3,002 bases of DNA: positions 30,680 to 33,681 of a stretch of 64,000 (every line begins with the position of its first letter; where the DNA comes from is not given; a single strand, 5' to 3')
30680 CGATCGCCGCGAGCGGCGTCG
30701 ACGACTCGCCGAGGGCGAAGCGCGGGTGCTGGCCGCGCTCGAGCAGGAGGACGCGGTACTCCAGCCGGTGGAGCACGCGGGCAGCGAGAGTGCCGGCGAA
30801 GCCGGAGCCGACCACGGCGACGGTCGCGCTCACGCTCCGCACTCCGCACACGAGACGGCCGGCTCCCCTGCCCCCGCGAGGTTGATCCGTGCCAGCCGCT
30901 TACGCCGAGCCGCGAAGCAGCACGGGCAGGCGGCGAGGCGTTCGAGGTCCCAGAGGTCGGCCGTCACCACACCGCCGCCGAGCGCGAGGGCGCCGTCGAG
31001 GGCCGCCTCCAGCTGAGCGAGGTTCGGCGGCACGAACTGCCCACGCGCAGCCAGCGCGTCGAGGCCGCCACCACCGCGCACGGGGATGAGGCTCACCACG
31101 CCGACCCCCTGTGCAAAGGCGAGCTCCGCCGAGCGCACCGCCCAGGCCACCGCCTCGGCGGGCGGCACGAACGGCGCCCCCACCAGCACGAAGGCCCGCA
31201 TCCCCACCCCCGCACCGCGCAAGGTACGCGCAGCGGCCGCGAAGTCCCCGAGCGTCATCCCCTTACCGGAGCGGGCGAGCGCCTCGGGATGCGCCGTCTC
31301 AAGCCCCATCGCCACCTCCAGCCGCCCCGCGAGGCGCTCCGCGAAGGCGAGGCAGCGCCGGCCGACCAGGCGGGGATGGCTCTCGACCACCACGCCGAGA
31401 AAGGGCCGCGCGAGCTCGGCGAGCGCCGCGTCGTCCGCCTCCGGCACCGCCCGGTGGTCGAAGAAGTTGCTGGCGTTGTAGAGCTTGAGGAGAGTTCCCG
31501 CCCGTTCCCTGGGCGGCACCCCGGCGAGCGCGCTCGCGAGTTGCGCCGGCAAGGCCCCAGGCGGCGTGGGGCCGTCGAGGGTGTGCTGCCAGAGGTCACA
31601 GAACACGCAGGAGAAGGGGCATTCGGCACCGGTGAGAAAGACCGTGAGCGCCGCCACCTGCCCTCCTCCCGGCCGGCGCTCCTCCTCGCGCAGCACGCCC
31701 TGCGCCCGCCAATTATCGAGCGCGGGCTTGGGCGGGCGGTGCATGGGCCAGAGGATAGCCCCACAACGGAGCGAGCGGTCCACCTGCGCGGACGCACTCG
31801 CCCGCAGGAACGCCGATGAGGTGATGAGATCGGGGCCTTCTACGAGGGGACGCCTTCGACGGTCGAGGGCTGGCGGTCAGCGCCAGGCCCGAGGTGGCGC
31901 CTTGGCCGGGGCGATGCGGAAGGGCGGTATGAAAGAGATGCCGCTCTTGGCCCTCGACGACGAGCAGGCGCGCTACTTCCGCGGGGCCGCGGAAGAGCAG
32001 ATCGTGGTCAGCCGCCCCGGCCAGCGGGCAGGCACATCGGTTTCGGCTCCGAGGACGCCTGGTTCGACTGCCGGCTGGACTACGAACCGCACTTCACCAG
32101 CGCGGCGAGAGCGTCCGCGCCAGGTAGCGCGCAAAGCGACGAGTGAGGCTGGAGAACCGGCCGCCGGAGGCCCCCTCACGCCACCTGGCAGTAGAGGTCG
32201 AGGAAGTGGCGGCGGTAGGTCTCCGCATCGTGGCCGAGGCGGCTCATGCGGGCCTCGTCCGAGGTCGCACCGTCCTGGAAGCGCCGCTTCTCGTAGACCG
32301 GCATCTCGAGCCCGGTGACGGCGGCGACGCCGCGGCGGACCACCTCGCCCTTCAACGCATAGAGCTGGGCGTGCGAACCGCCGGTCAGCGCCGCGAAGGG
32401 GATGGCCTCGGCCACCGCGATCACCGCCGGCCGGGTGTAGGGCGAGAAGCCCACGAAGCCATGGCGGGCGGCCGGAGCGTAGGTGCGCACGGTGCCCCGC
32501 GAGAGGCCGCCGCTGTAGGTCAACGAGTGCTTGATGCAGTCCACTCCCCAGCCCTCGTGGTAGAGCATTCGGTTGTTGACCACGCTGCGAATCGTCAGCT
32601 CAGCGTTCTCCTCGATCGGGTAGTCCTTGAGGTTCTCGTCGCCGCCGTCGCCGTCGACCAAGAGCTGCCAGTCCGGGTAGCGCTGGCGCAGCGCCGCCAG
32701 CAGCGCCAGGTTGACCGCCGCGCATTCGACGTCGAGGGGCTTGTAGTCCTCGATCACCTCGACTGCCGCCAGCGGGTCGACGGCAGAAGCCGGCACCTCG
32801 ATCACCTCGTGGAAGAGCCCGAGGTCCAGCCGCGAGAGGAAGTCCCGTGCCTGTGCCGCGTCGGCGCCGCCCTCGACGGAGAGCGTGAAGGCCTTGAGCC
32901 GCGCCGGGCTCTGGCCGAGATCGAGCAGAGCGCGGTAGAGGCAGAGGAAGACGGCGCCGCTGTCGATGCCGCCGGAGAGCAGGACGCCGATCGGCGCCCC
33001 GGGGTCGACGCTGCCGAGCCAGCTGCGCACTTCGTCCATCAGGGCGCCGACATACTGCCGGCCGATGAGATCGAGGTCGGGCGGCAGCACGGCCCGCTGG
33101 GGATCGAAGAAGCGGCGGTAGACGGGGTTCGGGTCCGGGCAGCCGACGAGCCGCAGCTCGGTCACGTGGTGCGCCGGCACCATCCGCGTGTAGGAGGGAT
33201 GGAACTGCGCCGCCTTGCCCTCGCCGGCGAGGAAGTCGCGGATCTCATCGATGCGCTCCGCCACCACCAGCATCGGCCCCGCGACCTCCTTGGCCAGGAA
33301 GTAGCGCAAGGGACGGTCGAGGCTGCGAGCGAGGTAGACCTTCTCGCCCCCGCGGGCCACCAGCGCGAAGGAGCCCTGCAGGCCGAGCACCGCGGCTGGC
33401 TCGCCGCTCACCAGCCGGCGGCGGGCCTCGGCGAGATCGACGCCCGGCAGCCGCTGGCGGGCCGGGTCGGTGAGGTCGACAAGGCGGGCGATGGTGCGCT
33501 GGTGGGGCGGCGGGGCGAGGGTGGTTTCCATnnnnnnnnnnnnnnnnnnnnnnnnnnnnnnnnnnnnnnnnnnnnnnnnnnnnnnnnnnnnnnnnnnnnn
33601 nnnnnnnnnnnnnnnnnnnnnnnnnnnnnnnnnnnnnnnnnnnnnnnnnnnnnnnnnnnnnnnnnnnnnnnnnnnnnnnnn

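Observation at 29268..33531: Compact minus-strand cluster: truncated AsnB-like amidotransferase, radical SAM enzyme, halogenase-like flavoprotein (plus a membrane protein)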

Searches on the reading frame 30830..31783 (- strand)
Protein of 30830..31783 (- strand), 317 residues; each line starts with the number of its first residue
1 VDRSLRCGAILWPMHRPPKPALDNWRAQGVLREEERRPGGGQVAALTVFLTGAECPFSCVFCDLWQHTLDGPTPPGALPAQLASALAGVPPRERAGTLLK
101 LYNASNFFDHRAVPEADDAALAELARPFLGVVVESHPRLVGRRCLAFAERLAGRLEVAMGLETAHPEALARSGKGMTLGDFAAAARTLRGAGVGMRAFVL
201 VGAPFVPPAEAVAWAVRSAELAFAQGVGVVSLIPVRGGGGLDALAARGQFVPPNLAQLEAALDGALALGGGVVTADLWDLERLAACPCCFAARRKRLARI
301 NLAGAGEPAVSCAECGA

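Call 3: search_protein_families(library=pfam, proteins=[window:30830-31783:-], max_evalue=0.01)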
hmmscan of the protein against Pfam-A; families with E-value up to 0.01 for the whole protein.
window:30830-31783:- (317 aa): 1 family
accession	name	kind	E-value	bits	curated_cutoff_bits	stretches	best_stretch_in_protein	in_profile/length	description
PF04055.27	Radical_SAM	-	0.00021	21.9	29.5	1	54-202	6-150/166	Radical SAM superfamily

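Call 4: search_protein_families(library=ncbifam, proteins=[window:30830-31783:-], max_evalue=0.01)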
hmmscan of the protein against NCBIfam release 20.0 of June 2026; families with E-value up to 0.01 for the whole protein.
window:30830-31783:- (317 aa): 2 families
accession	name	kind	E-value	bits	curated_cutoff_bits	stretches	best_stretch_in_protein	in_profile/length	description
TIGR01210.1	TIGR01210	equivalog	2e-16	60.1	212.15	1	35-258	6-235/313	archaeosine biosynthesis radical SAM protein RaSEA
TIGR01212.1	TIGR01212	equivalog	0.0039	16.3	180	1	129-237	110-220/302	tRNA modification radical SAM protein MnmL/YtqA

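Call 9: search_solved_structures(query=window:30830-31783:-, max_evalue=1)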
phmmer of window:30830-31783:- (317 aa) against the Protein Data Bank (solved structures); distinct sequences matched with E-value up to 1: 1.
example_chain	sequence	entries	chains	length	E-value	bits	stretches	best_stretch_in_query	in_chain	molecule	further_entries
1wwk_A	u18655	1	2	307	0.36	13.3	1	89-206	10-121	phosphoglycerate dehydrogenase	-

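Call 12: find_homologous_proteins(query=window:30830-31744:-)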
Query window:30830-31744:- (304 aa): 4247 proteins with E <= 0.001 among 8000 candidates; the best 120 are listed.
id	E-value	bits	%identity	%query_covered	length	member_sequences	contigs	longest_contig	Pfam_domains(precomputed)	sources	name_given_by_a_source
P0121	1.4e-192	657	99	100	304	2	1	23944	-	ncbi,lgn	-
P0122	3.8e-122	426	70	99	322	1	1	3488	PF04055.28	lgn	-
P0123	6.2e-122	425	70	99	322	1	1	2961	PF04055.28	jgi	jgi:radical SAM enzyme (TIGR01210 family)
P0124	2.9e-121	423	69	99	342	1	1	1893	-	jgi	jgi:archaeosine synthase beta-subunit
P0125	8.7e-121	421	69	99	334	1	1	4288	-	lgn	-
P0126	4.5e-120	419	68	99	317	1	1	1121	-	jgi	jgi:archaeosine synthase beta-subunit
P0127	3.4e-118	413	68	99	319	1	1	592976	-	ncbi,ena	-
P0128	2.1e-116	407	67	99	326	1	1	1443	PF04055.28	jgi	-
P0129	3.4e-116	406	68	99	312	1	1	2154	PF04055.28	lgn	-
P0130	7.9e-116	405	67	99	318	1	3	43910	-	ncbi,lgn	-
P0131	1.0e-115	405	67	99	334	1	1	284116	PF04055.28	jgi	jgi:archaeosine synthase beta-subunit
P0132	5.0e-115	402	67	99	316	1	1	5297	PF04055.28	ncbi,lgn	-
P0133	2.9e-114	400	65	99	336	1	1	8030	-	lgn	-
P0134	3.7e-113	396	66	99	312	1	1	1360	PF04055.28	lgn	-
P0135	6.2e-113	395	65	99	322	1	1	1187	PF04055.28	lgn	-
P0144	8.0e-110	385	64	100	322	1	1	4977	-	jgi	jgi:radical SAM enzyme (TIGR01210 family)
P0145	9.5e-110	385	64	99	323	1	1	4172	PF04055.28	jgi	jgi:radical SAM enzyme (TIGR01210 family)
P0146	1.5e-109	384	63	99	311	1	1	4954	PF04055.28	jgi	jgi:radical SAM enzyme (TIGR01210 family)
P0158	2.7e-108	380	62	99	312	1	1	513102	PF04055.28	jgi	jgi:radical SAM enzyme (TIGR01210 family)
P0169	6.7e-107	376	62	99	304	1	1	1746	-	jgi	jgi:radical SAM enzyme (TIGR01210 family)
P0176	1.7e-106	374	64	95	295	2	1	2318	PF04055.28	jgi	jgi:radical SAM enzyme (TIGR01210 family)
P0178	2.0e-106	374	61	99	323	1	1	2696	PF04055.28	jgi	jgi:radical SAM enzyme (TIGR01210 family)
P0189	7.4e-106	372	61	99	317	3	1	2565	-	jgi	jgi:radical SAM enzyme (TIGR01210 family)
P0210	1.1e-104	368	62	99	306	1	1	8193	PF04055.28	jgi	jgi:radical SAM enzyme (TIGR01210 family)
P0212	1.2e-104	368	63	99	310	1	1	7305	PF04055.28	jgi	jgi:radical SAM enzyme (TIGR01210 family)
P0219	1.6e-104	368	62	97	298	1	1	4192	PF04055.28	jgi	jgi:radical SAM enzyme (TIGR01210 family)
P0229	5.3e-104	366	63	99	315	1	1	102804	-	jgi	jgi:radical SAM enzyme (TIGR01210 family)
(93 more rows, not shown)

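Call 35: predict_structure(alignment_id=A1)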
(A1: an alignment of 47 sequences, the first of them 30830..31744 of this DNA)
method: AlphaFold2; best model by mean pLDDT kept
length: 304 residues; sequences in the alignment: 47
mean_pLDDT: 95.2   pTM: 0.92
mean pLDDT of the five models: 95.2, 95.2, 95.0, 94.3, 93.7
residues with pLDDT >= 90: 270; 70-90: 31; 50-70: 3; < 50: 0
segments of 3 or more residues with pLDDT < 50: none
pLDDT, mean of each block of 10 residues (from residue 1): 81 97 94 97 88 92 99 96 97 94 98 98 97 98 97 94 95 98 98 98 99 98 89 96 98 97 95 95 98 94 75
secondary structure, 60 per line:
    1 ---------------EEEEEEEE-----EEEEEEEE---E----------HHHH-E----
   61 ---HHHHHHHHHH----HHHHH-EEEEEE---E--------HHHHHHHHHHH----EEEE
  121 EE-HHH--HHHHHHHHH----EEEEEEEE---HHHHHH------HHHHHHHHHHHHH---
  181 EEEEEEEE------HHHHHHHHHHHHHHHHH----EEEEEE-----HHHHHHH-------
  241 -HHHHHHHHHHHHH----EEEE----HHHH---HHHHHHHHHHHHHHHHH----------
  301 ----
elements in order: E16-23 E29-36 H51-54 H64-73 H78-82 E84-89 H102-112 E117-122 H129-137 E142-149 H153-158 H165-177 E181-188 H195-211 E216-221 H227-233 H242-254 E259-262 H267-270 H274-290

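Call 40: fold_search(model_id=the predicted structure, library=pdb)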
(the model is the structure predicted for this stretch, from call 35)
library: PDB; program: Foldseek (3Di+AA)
matches with E <= 10: 1817; with E <= 0.001: 62
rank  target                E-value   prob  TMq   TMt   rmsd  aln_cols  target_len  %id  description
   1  5l7l                  5.8e-07  1.00  0.54  0.43   6.1       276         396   15  Crystal Structure of Elp3 from Dehalococcoides mccartyi (390-407 GSGSG) (released 2016-08-03)
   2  8fo0                  7.0e-07  1.00  0.51  0.61   6.4       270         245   13  The structure of a crystallizable variant of E. coli pyruvate formate-lyase activating enzyme bound to a partially cleav (released 2023-05-24)
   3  6q2p_A                2.2e-06  1.00  0.48  0.50   4.8       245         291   16  Crystal structure of mouse viperin bound to cytidine triphosphate and S-adenosylhomocysteine (released 2020-01-22)
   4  8pty_C                2.3e-06  1.00  0.52  0.38   6.2       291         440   16  Cryo-EM structure of human Elp123 in complex with 5'-deoxyadenosine and methionine (released 2024-04-17)
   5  6ia6                  2.3e-06  1.00  0.51  0.41   7.7       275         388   16  Crystal structure of the bacterial Dehalococcoides mccartyi Elp3 with desulfo-CoA (released 2019-02-20)
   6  5l7j                  3.5e-06  1.00  0.54  0.42   6.0       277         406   15  Crystal Structure of Elp3 from Dehalococcoides mccartyi (released 2016-08-03)
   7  6fd2_A                3.7e-06  1.00  0.47  0.34  10.4       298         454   13  Radical SAM 1,2-diol dehydratase AprD4 in complex with its substrate paromamine (released 2018-01-17)
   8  3cb8_A                5.4e-06  1.00  0.50  0.60   7.5       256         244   14  4Fe-4S-Pyruvate formate-lyase activating enzyme in complex with AdoMet and a peptide substrate (released 2008-10-28)
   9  6q2p_B                6.4e-06  1.00  0.48  0.50   4.8       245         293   16  Crystal structure of mouse viperin bound to cytidine triphosphate and S-adenosylhomocysteine (released 2020-01-22)
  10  9ccb                  6.4e-06  1.00  0.48  0.37   8.5       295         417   17  X-ray crystal structure of methyl-coenzyme M reductase glutamine methylase (MgmA) from Methanothermobacter marburgensis  (released 2025-01-01)
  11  3c8f                  8.2e-06  1.00  0.49  0.58   6.2       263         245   16  4Fe-4S-Pyruvate formate-lyase Activating Enzyme with partially disordered AdoMet (released 2008-10-28)
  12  6fd2_B                8.2e-06  1.00  0.49  0.35   9.1       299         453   14  Radical SAM 1,2-diol dehydratase AprD4 in complex with its substrate paromamine (released 2018-01-17)
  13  6q2q_A                1.0e-05  1.00  0.48  0.50   5.0       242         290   16  Crystal structure of mouse viperin bound to uridine triphosphate and S-adenosylhomocysteine (released 2020-01-22)
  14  6ia8                  1.1e-05  1.00  0.48  0.36   6.9       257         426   14  Apo crystal structure of archaeal Methanocaldococcus infernus Elp3 (del1-19) (released 2019-02-20)
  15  8ptx_C                1.2e-05  1.00  0.52  0.32   6.4       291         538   14  Cryo-EM structure of human Elp123 in complex with tRNA, acetyl-CoA, 5'-deoxyadenosine and methionine (released 2024-04-17)
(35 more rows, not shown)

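Call 77: search_solved_structures(query=A1, max_evalue=1)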
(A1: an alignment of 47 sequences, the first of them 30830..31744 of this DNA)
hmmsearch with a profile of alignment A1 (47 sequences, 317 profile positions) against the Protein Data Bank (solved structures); distinct sequences matched with E-value up to 1: 0.

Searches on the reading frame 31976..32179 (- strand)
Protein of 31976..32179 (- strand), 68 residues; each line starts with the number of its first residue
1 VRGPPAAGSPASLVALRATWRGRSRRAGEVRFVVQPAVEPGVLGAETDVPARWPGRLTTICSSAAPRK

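Call 65: search_protein_families(library=pfam, proteins=[window:31976-32179:-], max_evalue=5)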
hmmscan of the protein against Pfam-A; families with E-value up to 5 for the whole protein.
seq(68 aa): 0 families

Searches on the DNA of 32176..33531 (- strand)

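Call 67: search_rna_families(sources=[L001, L005, L022, L071, L072, L065, L008], threshold=gathering)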
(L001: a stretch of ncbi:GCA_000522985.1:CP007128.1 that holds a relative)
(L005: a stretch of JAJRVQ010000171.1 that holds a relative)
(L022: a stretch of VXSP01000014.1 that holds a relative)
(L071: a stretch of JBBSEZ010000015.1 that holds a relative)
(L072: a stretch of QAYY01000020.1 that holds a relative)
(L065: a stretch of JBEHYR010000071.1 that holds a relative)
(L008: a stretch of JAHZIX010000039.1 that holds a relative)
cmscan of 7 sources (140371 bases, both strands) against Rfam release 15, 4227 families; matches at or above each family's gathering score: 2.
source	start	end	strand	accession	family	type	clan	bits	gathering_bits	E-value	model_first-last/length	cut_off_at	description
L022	5839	5934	+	RF01852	tRNA-Sec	Gene; tRNA;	CL00001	74.1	47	5.5e-13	1-91/91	no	Selenocysteine transfer RNA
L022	5090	5162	+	RF00005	tRNA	Gene; tRNA;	CL00001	66.4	29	6.5e-12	1-71/71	no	tRNA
